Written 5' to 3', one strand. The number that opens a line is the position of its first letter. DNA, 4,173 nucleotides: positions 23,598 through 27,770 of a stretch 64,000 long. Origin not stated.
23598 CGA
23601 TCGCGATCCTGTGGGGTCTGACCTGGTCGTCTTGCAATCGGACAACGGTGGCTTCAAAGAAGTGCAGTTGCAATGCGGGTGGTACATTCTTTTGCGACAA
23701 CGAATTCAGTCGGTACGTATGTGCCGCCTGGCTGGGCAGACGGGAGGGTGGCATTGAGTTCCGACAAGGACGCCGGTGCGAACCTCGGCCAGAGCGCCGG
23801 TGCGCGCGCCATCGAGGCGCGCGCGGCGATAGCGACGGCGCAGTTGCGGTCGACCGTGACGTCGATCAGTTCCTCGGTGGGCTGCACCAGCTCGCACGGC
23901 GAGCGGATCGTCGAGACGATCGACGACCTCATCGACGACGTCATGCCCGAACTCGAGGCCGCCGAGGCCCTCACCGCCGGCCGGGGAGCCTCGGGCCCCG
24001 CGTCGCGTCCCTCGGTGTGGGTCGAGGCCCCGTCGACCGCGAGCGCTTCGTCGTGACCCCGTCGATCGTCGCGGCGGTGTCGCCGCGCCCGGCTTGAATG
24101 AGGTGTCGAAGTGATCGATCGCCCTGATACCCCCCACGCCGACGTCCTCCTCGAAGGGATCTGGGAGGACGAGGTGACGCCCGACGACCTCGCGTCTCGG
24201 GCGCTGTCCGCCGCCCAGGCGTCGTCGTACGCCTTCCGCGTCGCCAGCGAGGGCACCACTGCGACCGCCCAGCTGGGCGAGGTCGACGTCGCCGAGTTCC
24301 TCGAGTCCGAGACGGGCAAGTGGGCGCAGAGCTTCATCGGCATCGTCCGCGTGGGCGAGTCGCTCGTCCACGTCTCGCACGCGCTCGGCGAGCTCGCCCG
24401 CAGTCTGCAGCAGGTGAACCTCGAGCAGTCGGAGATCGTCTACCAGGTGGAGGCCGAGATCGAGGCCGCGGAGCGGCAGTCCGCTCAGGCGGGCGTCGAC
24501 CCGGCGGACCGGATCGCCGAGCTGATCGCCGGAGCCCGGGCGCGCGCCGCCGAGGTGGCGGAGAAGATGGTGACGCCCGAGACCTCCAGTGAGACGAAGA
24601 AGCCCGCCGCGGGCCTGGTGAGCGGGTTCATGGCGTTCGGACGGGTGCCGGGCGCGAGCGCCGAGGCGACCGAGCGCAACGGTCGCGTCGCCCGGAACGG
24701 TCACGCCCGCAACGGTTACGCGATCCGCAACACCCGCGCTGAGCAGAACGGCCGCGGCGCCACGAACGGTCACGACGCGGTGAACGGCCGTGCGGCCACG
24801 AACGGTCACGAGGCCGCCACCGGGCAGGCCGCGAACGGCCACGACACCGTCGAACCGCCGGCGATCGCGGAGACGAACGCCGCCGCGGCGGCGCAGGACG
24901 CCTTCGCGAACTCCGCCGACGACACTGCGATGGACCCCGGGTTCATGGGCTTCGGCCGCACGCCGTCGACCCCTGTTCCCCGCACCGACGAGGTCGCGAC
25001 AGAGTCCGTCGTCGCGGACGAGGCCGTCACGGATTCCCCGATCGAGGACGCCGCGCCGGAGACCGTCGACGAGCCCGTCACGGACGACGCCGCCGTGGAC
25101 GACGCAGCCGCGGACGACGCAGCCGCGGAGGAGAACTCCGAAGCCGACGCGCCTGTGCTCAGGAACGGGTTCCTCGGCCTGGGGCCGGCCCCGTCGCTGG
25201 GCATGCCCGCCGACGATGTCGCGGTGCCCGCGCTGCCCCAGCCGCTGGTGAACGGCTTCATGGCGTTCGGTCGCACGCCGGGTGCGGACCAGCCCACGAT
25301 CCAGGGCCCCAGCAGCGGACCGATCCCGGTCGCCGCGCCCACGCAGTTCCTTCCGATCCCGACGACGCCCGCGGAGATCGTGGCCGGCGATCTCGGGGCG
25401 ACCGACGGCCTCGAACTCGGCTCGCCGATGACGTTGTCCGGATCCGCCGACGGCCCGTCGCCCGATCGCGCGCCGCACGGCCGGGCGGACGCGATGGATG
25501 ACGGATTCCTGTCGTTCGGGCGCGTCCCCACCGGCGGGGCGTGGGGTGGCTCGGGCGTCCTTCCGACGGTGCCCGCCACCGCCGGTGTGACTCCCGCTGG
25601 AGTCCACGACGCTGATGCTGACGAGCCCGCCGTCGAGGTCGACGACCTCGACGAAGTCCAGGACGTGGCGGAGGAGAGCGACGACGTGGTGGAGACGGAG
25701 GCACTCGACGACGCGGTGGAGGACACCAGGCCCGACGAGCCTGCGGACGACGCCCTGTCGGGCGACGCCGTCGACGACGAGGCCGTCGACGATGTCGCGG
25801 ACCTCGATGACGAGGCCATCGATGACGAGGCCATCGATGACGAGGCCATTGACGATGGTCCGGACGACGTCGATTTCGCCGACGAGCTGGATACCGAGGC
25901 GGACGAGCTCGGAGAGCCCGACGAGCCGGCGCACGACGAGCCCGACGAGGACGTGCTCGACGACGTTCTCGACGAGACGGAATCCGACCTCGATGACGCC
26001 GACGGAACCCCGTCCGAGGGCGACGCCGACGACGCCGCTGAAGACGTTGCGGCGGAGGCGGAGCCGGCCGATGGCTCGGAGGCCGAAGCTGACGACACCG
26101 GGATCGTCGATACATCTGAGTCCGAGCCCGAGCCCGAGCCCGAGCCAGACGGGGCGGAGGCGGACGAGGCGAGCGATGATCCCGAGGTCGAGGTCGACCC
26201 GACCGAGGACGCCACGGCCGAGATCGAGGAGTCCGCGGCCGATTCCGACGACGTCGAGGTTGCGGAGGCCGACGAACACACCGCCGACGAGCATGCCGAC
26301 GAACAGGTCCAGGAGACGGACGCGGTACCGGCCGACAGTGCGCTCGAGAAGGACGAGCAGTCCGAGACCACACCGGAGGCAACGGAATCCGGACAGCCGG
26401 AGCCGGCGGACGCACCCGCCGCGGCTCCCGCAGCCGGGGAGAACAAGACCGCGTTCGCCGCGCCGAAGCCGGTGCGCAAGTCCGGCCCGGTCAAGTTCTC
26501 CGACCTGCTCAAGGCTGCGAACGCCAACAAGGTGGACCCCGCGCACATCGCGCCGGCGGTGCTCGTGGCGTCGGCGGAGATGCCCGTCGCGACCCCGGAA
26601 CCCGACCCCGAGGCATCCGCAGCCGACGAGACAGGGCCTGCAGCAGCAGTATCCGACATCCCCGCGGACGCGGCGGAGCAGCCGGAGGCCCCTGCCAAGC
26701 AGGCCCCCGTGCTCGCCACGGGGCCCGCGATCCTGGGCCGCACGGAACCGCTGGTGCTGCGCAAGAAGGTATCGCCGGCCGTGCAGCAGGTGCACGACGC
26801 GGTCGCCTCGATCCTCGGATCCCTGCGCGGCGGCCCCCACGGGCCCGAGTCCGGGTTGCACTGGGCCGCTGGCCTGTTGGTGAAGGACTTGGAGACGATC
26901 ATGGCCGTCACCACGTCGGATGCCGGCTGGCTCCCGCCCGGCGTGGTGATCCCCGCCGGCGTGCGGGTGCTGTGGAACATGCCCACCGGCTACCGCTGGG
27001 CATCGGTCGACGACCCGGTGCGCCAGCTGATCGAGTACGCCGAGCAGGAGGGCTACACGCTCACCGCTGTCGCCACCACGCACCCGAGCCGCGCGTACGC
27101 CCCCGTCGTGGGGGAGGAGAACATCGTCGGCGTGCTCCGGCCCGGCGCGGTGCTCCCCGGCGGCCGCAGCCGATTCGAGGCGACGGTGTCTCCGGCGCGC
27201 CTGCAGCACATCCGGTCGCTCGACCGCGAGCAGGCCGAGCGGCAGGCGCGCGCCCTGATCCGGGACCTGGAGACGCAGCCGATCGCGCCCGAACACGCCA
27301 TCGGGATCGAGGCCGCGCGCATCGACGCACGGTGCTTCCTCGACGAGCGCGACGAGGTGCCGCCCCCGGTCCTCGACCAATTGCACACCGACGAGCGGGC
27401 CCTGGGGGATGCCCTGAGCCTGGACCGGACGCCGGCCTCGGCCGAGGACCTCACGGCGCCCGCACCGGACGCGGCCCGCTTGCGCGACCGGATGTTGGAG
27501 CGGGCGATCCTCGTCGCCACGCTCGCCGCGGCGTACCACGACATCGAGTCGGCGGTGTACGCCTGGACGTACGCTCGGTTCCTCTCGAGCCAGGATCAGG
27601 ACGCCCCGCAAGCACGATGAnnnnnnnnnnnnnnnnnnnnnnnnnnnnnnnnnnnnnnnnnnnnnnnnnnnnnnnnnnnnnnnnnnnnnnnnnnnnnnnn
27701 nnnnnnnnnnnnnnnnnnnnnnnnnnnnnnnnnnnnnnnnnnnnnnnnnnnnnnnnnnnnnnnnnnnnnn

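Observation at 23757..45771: Complete 22-kb type VII (ESX) secretion locus with hybrid gene order and a fused EccC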

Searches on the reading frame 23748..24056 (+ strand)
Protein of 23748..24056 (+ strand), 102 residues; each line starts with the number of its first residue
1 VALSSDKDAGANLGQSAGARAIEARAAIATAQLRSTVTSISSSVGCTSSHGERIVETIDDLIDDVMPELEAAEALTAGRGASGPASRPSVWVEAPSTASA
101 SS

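Call 7: search_protein_families(library=pfam, proteins=[window:23748-24056:+], max_evalue=0.01)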
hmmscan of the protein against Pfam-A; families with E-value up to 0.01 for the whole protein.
window:23748-24056:+ (102 aa): 0 families

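Call 9: search_protein_families(library=ncbifam, proteins=[window:23748-24056:+], max_evalue=0.01)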
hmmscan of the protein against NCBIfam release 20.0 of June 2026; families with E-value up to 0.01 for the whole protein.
window:23748-24056:+ (102 aa): 0 families

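Call 28: search_protein_families(library=pfam, proteins=[window:23748-24056:+], max_evalue=10)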
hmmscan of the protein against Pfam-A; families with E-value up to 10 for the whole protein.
window:23748-24056:+ (102 aa): 2 families
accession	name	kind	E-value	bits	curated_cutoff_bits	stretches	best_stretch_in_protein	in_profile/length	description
PF19178.5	DUF5860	-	0.029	14.8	27.6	1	24-96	75-144/167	Family of unknown function (DUF5860)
PF14572.12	Pribosyl_synth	-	0.054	13.9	27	1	49-81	80-111/184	Phosphoribosyl synthetase-associated domain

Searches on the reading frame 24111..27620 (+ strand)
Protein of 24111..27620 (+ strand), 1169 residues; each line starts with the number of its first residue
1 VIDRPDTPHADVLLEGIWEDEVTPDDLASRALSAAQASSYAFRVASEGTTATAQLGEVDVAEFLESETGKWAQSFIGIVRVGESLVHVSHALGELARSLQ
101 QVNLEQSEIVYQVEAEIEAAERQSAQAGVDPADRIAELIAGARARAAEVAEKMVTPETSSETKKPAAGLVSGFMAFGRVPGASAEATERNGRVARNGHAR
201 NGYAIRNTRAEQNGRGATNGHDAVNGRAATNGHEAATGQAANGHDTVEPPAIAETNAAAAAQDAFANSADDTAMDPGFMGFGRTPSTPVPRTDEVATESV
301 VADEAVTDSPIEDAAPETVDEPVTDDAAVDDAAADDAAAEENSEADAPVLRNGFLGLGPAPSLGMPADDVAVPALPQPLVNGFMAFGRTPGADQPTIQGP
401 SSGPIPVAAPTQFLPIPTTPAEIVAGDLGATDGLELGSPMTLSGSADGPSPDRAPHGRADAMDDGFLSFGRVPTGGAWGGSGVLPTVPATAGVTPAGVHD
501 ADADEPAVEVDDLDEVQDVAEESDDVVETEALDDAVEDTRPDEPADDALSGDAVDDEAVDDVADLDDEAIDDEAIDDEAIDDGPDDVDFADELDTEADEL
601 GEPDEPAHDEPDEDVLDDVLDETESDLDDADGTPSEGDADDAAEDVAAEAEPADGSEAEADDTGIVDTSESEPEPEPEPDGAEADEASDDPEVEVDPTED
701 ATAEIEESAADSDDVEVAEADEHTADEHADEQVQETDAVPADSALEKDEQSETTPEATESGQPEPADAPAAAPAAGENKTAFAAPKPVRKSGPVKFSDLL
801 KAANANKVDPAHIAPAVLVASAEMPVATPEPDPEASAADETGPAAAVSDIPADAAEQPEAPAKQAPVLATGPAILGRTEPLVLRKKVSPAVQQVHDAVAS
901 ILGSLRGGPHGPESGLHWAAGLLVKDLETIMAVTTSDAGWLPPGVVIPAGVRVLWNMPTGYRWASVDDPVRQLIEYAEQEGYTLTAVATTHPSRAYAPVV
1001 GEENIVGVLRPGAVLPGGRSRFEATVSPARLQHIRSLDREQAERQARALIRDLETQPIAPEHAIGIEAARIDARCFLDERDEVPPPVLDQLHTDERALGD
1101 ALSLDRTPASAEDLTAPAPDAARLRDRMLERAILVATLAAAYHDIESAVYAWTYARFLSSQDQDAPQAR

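Call 7: search_protein_families(library=pfam, proteins=[window:24111-27620:+], max_evalue=0.01)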
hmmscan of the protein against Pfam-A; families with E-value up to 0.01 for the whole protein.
window:24111-27620:+ (1169 aa): 1 family
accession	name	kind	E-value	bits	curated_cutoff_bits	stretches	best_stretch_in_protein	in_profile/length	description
PF18646.6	DUF5632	-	4.2e-05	23.9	25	1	914-954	19-57/81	Family of unknown function (DUF5632)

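Call 9: search_protein_families(library=ncbifam, proteins=[window:24111-27620:+], max_evalue=0.01)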
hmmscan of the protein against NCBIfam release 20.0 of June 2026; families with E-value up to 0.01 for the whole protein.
window:24111-27620:+ (1169 aa): 0 families

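Call 26: find_homologous_proteins(query=window:24111-27620:+, max_evalue=0.001)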
Query window:24111-27620:+ (1169 aa): 21 proteins with E <= 0.001 among 8000 candidates.
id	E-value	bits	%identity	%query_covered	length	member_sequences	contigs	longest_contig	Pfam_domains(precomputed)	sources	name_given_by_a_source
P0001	0.0e+0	2479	100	100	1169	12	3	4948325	PF18646.7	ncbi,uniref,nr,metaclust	ncbi:Uncharacterised protein (plasmid) [Tsukamurella tyrosinosolvens]|uniref:Uncharacterized protein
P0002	0.0e+0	1501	85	33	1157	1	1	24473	PF18646.7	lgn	-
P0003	0.0e+0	1468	85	33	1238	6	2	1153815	PF18646.7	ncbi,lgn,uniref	ncbi:hypothetical protein [Tsukamurella sp. USMM236]|uniref:hypothetical protein n=1 Tax=Tsukamurell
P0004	0.0e+0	1466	65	100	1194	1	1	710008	PF18646.7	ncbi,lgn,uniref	ncbi:hypothetical protein ACLQ3K_04945 [Tsukamurella sp. DT100]|uniref:hypothetical protein n=1 Tax=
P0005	0.0e+0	1431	58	100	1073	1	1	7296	PF18646.7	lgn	-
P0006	0.0e+0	1390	81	33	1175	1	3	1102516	PF18646.7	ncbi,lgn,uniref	ncbi:hypothetical protein ACXYTP_20200 [Tsukamurella ocularis]|uniref:hypothetical protein n=1 Tax=T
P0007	0.0e+0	1345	61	56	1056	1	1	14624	PF18646.7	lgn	-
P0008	0.0e+0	1343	83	33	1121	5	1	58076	-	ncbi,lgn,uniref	ncbi:hypothetical protein [Tsukamurella hominis]|uniref:hypothetical protein n=1 Tax=Tsukamurella ho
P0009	0.0e+0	1340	62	100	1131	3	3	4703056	-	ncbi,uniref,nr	ncbi:hypothetical protein [Tsukamurella paurometabola]|uniref:Uncharacterized protein n=1 Tax=Tsukam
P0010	0.0e+0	1294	86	33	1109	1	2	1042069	PF18646.7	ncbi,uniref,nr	ncbi:DUF5632 domain-containing protein [Tsukamurella ocularis]|uniref:DUF5632 domain-containing prot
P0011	0.0e+0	1240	72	39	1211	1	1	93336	PF18646.7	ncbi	-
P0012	0.0e+0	1215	64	44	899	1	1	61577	PF18646.7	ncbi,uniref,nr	ncbi:hypothetical protein FK529_18200 [Tsukamurella asaccharolytica]|uniref:DUF5632 domain-containin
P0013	0.0e+0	1136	56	100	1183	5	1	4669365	-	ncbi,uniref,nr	ncbi:hypothetical protein TPB0596_03070 [Tsukamurella pulmonis]|uniref:MSCRAMM family adhesin SdrC n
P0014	0.0e+0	1036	71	35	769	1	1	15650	-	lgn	-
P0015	0.0e+0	1025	54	100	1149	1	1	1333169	-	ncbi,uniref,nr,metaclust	ncbi:hypothetical protein [Tsukamurella pseudospumae]|uniref:DUF5632 domain-containing protein n=1 T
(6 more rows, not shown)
